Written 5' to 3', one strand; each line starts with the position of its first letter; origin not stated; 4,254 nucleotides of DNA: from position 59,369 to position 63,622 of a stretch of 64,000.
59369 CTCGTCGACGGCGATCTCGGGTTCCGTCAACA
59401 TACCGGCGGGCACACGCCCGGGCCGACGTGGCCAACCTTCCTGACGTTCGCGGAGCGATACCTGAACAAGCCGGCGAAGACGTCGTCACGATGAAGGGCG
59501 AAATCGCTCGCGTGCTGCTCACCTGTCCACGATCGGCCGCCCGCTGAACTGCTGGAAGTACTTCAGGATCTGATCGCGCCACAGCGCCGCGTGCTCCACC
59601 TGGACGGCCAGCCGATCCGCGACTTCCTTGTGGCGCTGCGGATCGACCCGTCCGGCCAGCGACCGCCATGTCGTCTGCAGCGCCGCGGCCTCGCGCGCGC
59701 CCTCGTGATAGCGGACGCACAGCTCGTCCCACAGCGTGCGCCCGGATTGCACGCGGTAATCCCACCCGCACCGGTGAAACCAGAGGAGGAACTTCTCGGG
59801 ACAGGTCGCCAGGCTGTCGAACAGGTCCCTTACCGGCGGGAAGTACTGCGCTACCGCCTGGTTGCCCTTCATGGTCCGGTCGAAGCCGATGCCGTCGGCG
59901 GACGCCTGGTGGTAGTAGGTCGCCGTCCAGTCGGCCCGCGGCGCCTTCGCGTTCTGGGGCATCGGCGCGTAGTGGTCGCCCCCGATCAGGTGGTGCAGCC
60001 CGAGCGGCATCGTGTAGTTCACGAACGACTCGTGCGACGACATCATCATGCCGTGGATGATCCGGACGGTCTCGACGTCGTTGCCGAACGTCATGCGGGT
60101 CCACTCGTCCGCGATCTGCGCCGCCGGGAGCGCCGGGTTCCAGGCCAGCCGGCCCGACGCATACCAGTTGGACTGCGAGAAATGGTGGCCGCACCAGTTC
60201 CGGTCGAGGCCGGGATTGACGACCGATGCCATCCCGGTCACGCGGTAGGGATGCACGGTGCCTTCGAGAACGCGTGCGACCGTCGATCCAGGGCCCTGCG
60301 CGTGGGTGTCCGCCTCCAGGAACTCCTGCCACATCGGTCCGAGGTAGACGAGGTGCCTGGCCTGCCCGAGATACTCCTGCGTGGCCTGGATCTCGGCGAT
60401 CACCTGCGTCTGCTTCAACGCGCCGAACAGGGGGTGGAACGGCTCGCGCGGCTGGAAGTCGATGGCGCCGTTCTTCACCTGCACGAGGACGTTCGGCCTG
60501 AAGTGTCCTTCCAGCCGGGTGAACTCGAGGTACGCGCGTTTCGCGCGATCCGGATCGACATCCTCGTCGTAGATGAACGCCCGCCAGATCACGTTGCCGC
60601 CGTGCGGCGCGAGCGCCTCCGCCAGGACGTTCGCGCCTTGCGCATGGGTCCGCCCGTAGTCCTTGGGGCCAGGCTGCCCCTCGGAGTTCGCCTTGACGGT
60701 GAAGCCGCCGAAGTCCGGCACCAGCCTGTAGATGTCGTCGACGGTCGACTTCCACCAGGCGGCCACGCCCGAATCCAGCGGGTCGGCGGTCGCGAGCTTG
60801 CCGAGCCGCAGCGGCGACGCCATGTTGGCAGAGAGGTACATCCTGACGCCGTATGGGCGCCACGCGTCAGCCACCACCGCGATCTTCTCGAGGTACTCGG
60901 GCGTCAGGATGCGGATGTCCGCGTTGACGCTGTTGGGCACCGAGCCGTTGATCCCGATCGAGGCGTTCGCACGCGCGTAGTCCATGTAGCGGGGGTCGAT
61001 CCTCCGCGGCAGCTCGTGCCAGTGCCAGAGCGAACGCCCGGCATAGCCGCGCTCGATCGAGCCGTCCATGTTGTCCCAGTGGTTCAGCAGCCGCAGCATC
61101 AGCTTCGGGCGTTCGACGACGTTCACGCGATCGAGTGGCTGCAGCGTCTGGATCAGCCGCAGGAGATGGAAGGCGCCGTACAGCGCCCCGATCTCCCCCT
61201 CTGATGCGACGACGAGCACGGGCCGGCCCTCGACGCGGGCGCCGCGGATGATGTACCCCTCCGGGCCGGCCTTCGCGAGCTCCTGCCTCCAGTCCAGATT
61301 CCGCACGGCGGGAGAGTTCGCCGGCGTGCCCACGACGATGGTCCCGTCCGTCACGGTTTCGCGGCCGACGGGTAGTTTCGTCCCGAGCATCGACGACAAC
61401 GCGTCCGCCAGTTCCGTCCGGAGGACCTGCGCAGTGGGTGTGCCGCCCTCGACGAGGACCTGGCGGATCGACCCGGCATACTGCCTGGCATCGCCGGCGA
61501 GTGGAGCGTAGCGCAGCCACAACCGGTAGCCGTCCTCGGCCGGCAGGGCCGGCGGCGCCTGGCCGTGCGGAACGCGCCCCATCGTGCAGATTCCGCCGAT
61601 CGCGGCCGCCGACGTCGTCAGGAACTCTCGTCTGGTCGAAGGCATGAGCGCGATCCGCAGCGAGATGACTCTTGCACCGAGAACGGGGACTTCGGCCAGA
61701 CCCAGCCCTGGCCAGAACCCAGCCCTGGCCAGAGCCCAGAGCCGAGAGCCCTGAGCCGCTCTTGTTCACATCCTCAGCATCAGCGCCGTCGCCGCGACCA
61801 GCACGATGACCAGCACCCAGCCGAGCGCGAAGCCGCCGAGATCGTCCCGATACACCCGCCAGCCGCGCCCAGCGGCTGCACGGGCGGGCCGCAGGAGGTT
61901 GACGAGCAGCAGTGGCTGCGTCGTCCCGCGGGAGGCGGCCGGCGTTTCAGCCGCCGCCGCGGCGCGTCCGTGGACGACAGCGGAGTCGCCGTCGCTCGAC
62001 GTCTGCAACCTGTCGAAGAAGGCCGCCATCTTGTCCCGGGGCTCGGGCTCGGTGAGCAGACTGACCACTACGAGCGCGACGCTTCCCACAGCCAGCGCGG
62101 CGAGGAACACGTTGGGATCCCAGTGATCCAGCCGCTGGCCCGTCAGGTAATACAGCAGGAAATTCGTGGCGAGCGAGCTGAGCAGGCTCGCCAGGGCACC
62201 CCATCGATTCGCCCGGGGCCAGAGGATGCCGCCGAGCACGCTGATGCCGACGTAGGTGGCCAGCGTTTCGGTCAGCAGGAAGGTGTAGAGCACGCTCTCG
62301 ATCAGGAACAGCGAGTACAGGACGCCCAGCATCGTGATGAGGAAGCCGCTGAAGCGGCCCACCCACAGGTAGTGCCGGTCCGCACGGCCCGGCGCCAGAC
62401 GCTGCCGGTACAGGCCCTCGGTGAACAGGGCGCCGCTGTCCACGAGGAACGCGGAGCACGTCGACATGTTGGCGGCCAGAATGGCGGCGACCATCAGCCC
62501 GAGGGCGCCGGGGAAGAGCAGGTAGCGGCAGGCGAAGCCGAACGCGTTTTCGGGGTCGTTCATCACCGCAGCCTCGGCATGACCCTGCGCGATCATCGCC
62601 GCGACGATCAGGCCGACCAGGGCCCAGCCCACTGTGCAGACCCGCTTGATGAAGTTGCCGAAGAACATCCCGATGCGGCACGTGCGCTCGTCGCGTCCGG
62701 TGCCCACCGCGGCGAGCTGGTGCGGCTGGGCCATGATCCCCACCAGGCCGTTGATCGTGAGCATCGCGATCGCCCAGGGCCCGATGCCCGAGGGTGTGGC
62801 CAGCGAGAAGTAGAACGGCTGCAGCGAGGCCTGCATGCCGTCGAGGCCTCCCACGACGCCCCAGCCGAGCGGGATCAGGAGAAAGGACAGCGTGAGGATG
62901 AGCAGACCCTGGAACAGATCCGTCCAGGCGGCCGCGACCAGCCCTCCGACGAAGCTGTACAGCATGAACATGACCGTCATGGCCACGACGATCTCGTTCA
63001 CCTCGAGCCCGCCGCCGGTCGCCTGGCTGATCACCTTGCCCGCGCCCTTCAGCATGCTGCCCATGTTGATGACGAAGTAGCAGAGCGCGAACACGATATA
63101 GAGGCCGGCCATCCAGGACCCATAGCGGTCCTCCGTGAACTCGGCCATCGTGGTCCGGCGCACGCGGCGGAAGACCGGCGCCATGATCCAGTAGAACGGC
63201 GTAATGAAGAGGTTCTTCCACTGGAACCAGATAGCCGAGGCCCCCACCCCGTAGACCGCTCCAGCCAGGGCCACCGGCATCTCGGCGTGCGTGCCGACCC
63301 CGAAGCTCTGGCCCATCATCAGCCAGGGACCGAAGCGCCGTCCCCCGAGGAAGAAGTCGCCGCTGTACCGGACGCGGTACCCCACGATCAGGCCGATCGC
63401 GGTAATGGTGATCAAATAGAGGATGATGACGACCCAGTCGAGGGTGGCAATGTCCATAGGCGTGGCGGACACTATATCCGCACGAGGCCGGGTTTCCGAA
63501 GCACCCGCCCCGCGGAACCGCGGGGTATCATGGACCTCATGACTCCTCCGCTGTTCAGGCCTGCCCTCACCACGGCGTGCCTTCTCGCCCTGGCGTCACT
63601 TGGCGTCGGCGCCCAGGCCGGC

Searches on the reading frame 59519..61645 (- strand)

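Call 73: search_protein_families(library=pfam, proteins=[window:59519-61645:-], max_evalue=0.0001)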
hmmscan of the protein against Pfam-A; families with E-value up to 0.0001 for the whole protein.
window:59519-61645:- (708 aa): 3 families
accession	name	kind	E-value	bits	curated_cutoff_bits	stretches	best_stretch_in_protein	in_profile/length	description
PF07488.18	Glyco_hydro_67M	-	3.6e-140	467.1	23.5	1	165-484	2-326/326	Glycosyl hydrolase family 67 middle domain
PF07477.17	Glyco_hydro_67C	-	1.1e-84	283.9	27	1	485-705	1-218/223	Glycosyl hydrolase family 67 C-terminus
PF03648.19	Glyco_hydro_67N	-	1.8e-23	83.5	24.3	1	42-161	1-120/120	Glycosyl hydrolase family 67 N-terminus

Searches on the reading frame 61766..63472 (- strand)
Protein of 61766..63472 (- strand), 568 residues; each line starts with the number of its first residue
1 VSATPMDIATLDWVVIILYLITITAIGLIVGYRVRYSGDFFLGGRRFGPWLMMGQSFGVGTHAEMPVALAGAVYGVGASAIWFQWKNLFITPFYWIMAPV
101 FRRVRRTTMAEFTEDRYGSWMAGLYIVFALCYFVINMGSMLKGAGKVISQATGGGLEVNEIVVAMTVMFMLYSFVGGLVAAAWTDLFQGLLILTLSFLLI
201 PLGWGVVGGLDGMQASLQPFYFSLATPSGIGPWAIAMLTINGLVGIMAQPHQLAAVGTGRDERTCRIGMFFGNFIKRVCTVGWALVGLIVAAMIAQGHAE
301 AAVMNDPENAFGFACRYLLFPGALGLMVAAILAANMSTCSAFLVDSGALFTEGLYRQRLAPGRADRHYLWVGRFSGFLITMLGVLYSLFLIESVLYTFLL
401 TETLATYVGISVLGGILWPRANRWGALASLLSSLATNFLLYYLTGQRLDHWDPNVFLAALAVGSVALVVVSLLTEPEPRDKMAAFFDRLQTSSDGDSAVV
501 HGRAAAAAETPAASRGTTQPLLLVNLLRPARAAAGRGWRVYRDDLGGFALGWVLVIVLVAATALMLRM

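Call 73: search_protein_families(library=pfam, proteins=[window:61766-63472:-], max_evalue=0.0001)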
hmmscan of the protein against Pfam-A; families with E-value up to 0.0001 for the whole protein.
window:61766-63472:- (568 aa): 1 family
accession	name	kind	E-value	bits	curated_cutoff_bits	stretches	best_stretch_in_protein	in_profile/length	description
PF00474.23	SSF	-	9.6e-38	130.5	22.8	1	40-431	1-404/406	Sodium:solute symporter family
